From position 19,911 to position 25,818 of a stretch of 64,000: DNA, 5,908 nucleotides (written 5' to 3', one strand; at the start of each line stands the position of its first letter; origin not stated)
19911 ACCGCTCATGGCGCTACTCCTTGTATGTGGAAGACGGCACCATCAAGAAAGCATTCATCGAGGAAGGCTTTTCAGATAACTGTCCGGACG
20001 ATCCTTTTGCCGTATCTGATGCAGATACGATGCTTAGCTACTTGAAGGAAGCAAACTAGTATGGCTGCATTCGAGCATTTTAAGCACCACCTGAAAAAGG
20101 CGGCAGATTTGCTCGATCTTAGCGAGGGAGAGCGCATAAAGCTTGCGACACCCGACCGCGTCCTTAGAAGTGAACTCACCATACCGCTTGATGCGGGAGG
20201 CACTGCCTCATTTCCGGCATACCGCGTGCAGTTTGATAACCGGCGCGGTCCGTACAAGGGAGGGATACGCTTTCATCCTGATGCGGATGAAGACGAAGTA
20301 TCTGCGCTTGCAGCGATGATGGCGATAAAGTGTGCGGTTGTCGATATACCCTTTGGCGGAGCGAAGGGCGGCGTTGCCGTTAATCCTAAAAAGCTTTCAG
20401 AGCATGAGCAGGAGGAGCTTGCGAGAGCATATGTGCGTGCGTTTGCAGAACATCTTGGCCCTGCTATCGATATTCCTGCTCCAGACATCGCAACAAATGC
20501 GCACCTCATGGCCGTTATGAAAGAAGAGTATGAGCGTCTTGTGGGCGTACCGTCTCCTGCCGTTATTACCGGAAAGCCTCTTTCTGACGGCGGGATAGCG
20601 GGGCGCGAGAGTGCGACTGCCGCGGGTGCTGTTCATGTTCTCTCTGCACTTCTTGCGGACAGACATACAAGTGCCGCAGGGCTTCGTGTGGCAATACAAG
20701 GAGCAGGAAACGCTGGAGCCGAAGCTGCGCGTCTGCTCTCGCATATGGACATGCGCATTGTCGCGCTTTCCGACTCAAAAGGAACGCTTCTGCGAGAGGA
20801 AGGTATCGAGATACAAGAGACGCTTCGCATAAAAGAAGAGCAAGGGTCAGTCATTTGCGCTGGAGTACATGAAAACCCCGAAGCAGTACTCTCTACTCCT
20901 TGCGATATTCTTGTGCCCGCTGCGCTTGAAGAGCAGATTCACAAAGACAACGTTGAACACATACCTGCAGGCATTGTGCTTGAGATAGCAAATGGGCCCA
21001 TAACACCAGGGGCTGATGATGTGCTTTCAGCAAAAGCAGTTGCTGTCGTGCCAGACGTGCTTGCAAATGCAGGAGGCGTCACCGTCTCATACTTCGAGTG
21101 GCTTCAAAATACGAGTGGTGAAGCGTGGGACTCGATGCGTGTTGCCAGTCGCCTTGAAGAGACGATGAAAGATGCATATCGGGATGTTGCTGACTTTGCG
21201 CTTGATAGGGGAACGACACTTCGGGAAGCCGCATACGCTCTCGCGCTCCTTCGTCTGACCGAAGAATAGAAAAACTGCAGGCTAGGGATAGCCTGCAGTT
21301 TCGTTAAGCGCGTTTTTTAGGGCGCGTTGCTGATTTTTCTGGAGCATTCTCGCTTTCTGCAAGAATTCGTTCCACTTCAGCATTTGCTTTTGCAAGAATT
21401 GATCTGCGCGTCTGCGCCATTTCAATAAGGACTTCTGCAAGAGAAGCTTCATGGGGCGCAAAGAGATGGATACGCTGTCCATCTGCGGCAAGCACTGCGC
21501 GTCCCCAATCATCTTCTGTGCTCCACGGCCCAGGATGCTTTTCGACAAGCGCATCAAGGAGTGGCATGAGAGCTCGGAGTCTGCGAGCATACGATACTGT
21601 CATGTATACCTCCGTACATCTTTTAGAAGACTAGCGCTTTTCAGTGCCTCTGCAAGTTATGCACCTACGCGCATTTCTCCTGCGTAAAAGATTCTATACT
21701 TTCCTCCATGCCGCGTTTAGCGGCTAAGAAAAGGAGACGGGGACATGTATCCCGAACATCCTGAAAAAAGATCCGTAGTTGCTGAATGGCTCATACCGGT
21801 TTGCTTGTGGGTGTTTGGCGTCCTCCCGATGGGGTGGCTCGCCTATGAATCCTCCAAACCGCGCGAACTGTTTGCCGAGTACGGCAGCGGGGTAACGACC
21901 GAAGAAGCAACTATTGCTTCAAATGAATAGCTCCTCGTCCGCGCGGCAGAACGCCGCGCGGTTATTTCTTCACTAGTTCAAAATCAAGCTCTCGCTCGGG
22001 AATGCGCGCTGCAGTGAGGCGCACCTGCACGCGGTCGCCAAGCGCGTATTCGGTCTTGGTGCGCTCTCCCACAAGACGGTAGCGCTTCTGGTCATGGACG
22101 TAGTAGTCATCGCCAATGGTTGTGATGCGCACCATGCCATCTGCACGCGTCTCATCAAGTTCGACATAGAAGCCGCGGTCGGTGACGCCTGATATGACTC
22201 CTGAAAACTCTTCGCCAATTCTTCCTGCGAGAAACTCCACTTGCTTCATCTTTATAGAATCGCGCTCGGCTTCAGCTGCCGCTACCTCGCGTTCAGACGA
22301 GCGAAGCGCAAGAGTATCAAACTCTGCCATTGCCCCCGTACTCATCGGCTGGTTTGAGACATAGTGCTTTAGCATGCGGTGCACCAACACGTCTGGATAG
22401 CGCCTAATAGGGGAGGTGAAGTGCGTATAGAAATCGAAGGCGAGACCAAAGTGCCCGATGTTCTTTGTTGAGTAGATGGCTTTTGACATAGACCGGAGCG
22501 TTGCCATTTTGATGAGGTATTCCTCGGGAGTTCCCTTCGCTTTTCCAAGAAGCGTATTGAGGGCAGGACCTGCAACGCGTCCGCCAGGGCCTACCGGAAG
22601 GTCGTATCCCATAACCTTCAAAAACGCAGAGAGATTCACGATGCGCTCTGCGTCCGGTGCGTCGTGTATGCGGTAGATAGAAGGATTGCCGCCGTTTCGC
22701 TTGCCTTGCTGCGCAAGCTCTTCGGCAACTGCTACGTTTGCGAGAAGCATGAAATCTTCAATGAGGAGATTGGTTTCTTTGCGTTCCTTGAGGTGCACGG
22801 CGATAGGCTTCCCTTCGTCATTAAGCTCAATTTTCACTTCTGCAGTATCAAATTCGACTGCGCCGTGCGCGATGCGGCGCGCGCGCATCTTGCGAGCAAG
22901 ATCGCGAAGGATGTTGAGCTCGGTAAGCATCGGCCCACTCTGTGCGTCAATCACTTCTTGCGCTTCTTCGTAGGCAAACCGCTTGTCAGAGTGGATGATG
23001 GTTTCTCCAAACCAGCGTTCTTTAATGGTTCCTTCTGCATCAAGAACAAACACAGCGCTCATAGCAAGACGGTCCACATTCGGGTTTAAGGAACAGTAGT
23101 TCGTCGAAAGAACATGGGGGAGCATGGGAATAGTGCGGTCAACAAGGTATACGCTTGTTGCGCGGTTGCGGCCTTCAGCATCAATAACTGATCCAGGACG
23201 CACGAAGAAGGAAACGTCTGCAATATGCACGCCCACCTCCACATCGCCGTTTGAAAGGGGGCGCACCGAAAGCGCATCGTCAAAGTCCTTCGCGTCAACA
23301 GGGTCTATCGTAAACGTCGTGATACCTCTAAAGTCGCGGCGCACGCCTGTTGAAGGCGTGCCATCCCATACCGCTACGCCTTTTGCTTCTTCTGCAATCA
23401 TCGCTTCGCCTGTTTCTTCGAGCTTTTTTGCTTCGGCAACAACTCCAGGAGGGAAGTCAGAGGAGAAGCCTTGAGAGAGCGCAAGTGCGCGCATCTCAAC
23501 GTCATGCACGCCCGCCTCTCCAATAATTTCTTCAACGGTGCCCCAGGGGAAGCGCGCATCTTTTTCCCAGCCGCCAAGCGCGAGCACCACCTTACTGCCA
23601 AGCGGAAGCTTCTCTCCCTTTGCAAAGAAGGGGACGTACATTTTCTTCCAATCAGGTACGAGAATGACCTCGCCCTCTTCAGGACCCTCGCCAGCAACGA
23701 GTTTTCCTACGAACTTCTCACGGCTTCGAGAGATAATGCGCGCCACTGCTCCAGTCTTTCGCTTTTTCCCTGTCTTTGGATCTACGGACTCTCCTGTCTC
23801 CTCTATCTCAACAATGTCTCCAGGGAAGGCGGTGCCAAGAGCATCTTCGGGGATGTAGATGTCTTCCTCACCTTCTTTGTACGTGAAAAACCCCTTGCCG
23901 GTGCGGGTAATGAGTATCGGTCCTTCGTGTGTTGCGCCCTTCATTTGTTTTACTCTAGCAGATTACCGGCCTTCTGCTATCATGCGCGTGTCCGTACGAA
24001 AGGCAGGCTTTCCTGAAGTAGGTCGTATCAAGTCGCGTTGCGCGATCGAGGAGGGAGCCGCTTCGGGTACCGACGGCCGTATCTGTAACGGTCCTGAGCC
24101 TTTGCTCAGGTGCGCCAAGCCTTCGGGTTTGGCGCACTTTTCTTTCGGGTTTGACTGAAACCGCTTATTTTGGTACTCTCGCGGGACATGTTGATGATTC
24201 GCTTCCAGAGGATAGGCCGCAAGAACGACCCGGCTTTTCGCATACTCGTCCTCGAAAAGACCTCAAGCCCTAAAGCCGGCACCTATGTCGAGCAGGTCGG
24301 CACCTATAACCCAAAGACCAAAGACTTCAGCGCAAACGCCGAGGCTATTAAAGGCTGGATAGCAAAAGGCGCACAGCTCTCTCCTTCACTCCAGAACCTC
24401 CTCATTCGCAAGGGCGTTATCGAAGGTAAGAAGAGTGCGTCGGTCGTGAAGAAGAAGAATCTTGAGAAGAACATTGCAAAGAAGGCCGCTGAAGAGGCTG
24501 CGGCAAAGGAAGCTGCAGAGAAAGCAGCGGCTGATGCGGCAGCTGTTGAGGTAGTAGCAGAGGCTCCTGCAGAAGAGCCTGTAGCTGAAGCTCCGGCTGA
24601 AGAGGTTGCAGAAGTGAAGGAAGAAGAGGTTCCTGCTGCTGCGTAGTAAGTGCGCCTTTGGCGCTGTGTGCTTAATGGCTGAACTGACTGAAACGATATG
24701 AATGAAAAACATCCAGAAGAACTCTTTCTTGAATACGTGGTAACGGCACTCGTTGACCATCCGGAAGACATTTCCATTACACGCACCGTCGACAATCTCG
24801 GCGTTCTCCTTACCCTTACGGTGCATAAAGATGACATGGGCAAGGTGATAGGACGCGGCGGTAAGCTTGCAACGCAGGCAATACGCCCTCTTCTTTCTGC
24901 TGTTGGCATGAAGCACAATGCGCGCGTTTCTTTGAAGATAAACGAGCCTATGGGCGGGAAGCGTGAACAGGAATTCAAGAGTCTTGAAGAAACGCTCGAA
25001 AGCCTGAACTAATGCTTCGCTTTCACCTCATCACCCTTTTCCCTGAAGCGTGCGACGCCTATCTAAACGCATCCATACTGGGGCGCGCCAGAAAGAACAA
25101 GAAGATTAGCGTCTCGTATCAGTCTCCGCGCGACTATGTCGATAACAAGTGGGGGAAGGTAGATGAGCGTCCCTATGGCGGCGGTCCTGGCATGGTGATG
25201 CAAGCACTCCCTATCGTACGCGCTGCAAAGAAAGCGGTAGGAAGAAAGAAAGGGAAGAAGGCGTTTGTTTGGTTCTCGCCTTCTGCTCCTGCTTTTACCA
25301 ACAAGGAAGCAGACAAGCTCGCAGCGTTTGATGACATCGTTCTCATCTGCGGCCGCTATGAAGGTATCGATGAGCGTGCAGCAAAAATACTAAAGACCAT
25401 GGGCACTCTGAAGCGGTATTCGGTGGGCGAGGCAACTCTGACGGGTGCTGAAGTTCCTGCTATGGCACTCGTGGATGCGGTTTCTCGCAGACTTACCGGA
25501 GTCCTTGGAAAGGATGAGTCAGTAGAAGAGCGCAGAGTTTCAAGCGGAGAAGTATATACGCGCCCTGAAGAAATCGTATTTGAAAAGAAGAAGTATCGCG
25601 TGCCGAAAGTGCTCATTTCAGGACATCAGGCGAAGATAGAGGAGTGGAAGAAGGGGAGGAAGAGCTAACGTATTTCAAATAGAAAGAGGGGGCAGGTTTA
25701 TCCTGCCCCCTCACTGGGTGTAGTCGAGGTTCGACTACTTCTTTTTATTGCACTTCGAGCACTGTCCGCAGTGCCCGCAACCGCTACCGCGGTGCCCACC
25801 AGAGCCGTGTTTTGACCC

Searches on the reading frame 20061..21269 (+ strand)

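Call 24: search_protein_families(library=pfam, proteins=[window:20061-21269:+], max_evalue=0.001)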
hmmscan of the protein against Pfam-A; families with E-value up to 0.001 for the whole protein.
window:20061-21269:+ (402 aa): 2 families
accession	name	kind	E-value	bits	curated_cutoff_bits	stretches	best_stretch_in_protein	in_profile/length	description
PF00208.27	ELFV_dehydrog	-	1.6e-64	218.4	23.4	1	177-401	1-235/241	Glutamate/Leucine/Phenylalanine/Valine dehydrogenase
PF02812.23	ELFV_dehydrog_N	-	7.4e-46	155.5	25.3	1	31-158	1-128/129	Glu/Leu/Phe/Val dehydrogenase, dimerisation domain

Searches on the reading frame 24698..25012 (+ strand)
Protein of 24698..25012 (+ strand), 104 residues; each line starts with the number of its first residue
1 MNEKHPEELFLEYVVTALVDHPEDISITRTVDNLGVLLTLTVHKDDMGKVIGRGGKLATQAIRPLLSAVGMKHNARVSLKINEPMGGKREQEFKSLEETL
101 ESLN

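Call 4: search_protein_families(library=pfam, proteins=[window:24698-25012:+], max_evalue=1)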
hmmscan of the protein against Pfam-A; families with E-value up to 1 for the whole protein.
window:24698-25012:+ (104 aa): 2 families
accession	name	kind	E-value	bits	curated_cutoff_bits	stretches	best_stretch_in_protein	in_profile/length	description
PF13083.13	KH_KhpA-B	-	2.9e-18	66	32.1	1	10-81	3-73/73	KhpA/KhpB, KH domain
PF00013.35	KH_1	-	0.061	13.5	21.5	1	39-56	3-20/66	KH domain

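Call 76: find_encoding_contigs(protein=window:24698-25012:+, flank=3000, max_places=10)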
Protein window:24698-25012:+ (104 aa): 4 contigs read that carry it; 2 places shown.
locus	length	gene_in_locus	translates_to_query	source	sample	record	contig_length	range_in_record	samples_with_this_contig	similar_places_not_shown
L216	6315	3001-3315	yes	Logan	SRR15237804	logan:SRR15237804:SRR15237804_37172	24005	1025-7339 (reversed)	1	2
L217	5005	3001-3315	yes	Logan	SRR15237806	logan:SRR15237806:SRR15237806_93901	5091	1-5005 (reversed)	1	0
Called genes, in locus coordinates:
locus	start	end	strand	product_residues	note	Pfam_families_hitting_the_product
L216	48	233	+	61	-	-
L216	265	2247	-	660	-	PF08206:OB_RNB (weak), PF17876:CSD2 (weak), PF00773:RNB, PF00575:S1 (weak)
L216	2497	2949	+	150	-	PF00886:Ribosomal_S16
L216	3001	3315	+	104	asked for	PF13083:KH_KhpA-B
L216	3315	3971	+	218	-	PF01746:tRNA_m1G_MT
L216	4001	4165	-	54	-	-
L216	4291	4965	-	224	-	-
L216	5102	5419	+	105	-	-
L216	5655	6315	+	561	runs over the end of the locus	?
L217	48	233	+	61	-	-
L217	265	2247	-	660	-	PF08206:OB_RNB (weak), PF17876:CSD2 (weak), PF00773:RNB, PF00575:S1 (weak)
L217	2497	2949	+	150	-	PF00886:Ribosomal_S16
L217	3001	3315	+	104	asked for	PF13083:KH_KhpA-B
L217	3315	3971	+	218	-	PF01746:tRNA_m1G_MT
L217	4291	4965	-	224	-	-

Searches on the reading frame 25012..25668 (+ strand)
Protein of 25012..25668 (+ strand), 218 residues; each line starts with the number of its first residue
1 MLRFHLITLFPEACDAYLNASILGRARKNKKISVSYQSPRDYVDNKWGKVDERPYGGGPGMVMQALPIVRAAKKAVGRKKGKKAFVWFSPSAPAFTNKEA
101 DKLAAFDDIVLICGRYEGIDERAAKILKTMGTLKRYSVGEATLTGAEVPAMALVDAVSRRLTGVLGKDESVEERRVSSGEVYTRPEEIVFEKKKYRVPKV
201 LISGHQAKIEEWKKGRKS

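Call 4: search_protein_families(library=pfam, proteins=[window:25012-25668:+], max_evalue=1)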
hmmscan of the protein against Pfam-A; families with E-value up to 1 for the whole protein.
window:25012-25668:+ (218 aa): 1 family
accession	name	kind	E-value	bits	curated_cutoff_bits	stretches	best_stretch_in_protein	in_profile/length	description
PF01746.26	tRNA_m1G_MT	-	8.5e-35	120.7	27.3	1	24-214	2-183/195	tRNA (Guanine-1)-methyltransferase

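Call 29: find_related_loci(query=window:25012-25668:+, collection=genome_contigs, flank=5000)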
Query window:25012-25668:+ (218 aa) in genome_contigs; peptide patterns used: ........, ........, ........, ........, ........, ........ (x = any residue, [..] = any of these).
600 stretches matched a pattern (row limit reached: there are more); 597 encode a relative of the query (tblastn E <= 1e-3); the best 80 are kept; 80 distinct loci.
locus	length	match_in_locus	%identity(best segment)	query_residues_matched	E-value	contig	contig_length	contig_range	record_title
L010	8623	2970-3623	73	1-217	1e-109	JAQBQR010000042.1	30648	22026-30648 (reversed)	MAG: Parcubacteria group bacterium isolate RYN_378 scaffold_4088950, whole genome shotgun sequence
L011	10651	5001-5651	72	1-217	1e-107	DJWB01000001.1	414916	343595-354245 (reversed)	MAG TPA_asm: Patescibacteria group bacterium UBA6241 UBA6241_contig_4350, whole genome shotgun sequence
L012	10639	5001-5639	69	1-213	3e-102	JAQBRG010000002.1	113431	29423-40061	MAG: Parcubacteria group bacterium isolate RYN_393 scaffold_2404992, whole genome shotgun sequence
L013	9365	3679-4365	66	2-214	1e-100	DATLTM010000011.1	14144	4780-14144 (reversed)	MAG TPA_asm: Candidatus Paceibacterota bacterium isolate SMAG_U13956 k141_970623, whole genome shotgun sequence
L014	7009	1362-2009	69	2-217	3e-99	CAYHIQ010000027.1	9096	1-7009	MAG TPA_asm: uncultured Candidatus Saccharibacteria bacterium isolate ERP119705_co13_441 genome assembly, contig: NODE_9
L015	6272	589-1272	64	1-214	9e-94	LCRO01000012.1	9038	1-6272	MAG: Candidatus Adlerbacteria bacterium GW2011_GWA1_54_10 UY83_C0012, whole genome shotgun sequence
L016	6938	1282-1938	64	2-213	3e-93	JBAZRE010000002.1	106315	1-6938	MAG: Candidatus Paceibacterota bacterium isolate SO_2017_GW1_140 NODE_1274_length_106315_cov_1.409698_OW334_2017, whole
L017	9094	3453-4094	53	2-218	2e-71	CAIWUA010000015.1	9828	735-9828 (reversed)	Candidatus Adlerbacteria bacterium isolate T7_bin-136 genome assembly, contig: bin-136:15/74, whole genome shotgun seque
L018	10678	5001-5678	51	2-216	2e-70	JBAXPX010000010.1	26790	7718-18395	MAG: bacterium isolate ELA542 MAG542_10, whole genome shotgun sequence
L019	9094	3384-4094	47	1-218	2e-70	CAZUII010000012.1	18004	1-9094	MAG TPA_asm: uncultured Candidatus Saccharibacteria bacterium isolate SRP342105_co1_365 genome assembly, contig: NODE_41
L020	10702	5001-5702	51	1-217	2e-69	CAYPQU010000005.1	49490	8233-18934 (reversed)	MAG TPA_asm: uncultured Candidatus Saccharibacteria bacterium isolate SRP263991_co4_304 genome assembly, contig: NODE_62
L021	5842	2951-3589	53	1-218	2e-69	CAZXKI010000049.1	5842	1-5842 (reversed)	MAG TPA_asm: uncultured Candidatus Saccharibacteria bacterium isolate SRP292972_co1_114 genome assembly, contig: NODE_55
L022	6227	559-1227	51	2-213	2e-69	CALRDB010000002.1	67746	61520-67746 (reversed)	MAG: Candidatus Nomurabacteria bacterium isolate MaH-04nov19-108 genome assembly, contig: MaH-04nov19-C732, whole genome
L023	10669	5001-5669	48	1-217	8e-69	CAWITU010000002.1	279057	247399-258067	MAG: uncultured bacterium isolate MFD01223.bin.2.44 genome assembly, contig: contig_20817, whole genome shotgun sequence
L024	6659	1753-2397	51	1-216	8e-68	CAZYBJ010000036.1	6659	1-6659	MAG TPA_asm: uncultured Candidatus Saccharibacteria bacterium isolate SRP219642_co6_396 genome assembly, contig: NODE_11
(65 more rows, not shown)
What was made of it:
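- The source is a small Parcubacteria genome (call 29).
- Tried and rejected: This returned 80 loci (call 29).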
